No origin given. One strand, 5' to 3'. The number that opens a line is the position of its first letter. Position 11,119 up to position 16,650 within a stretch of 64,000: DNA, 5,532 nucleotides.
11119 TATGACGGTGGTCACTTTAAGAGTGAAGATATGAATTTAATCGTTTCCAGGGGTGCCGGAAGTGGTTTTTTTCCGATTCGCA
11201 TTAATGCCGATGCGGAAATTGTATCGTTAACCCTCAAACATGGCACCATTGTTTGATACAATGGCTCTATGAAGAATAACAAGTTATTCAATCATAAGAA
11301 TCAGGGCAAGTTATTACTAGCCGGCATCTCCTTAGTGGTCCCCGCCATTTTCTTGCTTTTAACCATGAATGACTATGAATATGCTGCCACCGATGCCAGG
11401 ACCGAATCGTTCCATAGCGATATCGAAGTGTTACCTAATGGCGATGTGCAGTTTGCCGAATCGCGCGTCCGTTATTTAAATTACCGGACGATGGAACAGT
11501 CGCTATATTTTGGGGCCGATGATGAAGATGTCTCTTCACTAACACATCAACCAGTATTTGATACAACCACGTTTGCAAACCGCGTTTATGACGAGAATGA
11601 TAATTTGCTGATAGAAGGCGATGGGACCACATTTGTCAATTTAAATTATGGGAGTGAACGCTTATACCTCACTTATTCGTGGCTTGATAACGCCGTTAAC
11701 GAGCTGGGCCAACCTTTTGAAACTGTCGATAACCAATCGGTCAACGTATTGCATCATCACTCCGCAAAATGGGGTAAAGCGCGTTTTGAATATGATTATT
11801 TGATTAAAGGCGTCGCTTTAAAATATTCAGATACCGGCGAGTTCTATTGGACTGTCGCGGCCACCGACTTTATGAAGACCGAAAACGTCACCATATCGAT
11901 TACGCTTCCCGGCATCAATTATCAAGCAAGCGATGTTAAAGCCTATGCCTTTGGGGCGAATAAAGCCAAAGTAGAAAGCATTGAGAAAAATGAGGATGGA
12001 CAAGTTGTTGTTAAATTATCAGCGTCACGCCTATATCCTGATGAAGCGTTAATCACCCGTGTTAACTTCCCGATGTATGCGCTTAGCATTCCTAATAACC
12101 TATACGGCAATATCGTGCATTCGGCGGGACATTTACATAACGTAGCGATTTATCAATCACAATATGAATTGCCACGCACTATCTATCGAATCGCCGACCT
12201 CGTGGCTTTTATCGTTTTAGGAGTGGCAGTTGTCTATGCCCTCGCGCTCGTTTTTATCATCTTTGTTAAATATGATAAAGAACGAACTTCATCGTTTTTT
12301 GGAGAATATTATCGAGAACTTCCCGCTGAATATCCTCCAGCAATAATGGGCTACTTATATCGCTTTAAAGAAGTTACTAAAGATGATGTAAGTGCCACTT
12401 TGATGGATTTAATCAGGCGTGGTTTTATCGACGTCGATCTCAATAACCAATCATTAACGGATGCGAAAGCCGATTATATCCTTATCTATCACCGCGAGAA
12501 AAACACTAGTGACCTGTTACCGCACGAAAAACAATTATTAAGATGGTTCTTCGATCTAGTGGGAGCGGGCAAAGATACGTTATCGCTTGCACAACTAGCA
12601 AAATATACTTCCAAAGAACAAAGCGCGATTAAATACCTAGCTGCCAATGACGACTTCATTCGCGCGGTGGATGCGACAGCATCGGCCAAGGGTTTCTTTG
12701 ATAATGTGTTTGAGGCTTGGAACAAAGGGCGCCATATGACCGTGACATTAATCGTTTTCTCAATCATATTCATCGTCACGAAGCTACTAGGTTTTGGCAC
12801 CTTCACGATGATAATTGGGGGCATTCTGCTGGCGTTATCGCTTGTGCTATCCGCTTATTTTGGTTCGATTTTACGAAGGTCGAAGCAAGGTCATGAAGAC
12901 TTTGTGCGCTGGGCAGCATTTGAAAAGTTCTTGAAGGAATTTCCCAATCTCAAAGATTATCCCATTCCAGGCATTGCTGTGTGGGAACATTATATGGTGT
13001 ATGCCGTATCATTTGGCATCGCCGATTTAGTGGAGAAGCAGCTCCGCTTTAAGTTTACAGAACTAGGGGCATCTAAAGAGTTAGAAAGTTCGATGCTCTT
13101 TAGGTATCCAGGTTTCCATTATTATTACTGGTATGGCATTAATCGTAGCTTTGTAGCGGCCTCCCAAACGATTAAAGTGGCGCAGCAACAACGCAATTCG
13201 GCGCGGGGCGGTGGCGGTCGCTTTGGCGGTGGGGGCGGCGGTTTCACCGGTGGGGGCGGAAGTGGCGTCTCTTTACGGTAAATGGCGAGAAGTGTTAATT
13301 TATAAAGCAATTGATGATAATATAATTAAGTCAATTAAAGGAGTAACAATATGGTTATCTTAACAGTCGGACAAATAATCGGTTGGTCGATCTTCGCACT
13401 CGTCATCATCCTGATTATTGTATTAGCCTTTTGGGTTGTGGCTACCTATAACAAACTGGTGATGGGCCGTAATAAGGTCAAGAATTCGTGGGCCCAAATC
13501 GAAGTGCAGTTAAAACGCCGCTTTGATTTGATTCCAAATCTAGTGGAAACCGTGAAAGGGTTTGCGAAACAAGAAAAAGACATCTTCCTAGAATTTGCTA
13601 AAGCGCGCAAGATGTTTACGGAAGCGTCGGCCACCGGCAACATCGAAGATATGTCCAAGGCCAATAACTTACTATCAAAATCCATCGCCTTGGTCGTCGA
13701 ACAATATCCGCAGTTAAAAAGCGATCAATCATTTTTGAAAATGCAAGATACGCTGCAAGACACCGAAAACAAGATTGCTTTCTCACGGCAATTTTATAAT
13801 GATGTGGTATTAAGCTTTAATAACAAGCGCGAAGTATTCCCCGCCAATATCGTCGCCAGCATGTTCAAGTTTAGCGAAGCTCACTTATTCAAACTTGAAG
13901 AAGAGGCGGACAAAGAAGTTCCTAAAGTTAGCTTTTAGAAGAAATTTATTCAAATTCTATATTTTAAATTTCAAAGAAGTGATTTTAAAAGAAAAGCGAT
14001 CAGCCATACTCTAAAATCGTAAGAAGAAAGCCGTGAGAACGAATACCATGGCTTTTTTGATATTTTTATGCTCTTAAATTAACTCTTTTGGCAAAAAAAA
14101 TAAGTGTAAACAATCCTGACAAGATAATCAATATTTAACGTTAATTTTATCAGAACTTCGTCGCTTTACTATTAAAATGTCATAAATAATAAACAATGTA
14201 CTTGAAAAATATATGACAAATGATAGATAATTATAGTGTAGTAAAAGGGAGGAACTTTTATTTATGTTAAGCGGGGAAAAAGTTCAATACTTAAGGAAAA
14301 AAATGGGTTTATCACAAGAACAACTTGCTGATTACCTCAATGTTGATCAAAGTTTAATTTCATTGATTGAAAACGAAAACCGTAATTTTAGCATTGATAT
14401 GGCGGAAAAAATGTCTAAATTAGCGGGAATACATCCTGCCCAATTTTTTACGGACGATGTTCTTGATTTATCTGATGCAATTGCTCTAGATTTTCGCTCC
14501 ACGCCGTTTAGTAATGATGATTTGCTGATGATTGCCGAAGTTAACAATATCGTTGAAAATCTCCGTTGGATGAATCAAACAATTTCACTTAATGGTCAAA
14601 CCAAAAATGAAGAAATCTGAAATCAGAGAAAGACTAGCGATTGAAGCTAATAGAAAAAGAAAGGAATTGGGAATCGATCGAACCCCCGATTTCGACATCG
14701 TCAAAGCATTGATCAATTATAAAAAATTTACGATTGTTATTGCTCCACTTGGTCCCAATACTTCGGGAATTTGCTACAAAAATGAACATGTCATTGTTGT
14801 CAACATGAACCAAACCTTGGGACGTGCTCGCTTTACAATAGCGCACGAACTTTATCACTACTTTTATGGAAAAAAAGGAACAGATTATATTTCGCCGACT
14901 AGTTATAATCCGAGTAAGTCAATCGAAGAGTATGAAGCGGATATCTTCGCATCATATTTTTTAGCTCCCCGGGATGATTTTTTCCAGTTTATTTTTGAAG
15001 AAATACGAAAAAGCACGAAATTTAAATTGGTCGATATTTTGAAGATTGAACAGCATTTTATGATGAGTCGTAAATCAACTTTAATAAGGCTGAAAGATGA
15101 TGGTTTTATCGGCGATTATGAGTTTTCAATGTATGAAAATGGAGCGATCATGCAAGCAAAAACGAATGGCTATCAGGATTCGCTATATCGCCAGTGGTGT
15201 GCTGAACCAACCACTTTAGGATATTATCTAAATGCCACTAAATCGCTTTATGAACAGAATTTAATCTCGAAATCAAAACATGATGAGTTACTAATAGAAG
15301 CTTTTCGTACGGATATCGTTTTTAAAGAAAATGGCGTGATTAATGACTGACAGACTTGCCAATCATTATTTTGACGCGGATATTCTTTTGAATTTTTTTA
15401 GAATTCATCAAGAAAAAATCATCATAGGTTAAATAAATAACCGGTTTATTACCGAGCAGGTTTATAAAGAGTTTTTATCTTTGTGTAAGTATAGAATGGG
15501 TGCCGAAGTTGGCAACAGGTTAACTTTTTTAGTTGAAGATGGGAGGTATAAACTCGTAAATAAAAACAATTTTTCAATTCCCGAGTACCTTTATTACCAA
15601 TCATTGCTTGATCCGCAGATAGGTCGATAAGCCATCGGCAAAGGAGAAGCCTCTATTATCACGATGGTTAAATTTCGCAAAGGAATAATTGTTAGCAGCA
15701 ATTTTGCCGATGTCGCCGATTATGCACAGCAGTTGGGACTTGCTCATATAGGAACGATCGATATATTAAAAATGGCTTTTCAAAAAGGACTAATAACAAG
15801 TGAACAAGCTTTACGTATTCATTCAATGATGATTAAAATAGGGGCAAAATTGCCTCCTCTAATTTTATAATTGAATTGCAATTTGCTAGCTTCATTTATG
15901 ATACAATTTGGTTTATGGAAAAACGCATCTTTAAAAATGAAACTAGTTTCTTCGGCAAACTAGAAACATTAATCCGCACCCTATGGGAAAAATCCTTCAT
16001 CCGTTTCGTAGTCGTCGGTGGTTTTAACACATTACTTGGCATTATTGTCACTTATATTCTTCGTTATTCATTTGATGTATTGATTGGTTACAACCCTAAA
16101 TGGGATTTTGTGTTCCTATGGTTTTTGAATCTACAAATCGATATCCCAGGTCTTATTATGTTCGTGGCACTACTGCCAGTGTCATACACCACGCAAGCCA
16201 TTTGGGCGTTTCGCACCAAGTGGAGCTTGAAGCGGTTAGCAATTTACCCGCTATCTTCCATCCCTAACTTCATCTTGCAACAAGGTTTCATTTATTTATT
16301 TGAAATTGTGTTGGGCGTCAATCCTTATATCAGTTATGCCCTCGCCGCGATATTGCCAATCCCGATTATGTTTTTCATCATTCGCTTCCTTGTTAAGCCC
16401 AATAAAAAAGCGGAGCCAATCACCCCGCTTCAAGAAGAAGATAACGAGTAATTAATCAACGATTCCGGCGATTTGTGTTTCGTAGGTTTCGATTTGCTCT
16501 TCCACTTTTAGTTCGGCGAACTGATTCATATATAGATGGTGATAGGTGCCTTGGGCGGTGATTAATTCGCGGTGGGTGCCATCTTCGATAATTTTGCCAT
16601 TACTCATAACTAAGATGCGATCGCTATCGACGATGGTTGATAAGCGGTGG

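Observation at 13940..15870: XRE repressor, ImmA protease and a decayed DUF3368/PIN-like gene: a mobile-element or TA remnant in an AT-rich patch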

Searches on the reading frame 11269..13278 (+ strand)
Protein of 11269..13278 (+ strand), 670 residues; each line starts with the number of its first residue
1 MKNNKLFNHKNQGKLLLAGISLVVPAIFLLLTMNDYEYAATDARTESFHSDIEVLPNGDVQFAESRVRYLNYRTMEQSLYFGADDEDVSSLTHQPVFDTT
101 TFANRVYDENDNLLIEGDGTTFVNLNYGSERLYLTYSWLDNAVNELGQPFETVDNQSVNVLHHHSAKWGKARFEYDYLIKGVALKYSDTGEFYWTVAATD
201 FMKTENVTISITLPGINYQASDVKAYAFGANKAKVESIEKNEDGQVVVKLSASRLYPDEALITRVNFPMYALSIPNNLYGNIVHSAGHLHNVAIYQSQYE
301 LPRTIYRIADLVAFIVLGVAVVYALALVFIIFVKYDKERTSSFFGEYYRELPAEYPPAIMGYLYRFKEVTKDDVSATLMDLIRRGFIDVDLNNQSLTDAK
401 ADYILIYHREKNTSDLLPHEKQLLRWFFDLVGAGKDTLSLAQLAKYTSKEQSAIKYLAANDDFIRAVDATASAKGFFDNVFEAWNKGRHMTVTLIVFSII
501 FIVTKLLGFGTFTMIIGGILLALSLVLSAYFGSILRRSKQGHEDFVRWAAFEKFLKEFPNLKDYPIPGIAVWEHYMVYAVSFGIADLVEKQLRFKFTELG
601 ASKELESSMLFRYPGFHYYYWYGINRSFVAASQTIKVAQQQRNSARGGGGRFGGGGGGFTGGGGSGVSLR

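Call 5: search_protein_families(library=pfam, proteins=[window:11269-13278:+], max_evalue=0.1)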
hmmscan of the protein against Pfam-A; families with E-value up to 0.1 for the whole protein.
window:11269-13278:+ (670 aa): 3 families
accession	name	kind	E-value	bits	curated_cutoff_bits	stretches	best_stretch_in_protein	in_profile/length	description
PF20990.2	DUF2207_C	-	1.9e-44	152.7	33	1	346-592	3-247/247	Predicted membrane protein (DUF2207) C-terminal domain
PF09972.14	DUF2207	-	1.8e-11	45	24.4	1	46-265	3-170/172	Predicted membrane protein (DUF2207) N-terminal domain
PF13796.11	Sensor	-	0.0081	16.6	28.2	0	497-537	11-52/162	Putative sensor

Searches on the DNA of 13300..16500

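Call 83: search_rna_families(source=window, start=13300, end=16500, threshold=evalue, max_evalue=1)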
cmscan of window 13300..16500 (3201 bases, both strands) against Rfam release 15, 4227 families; matches with E-value up to 1: 0.
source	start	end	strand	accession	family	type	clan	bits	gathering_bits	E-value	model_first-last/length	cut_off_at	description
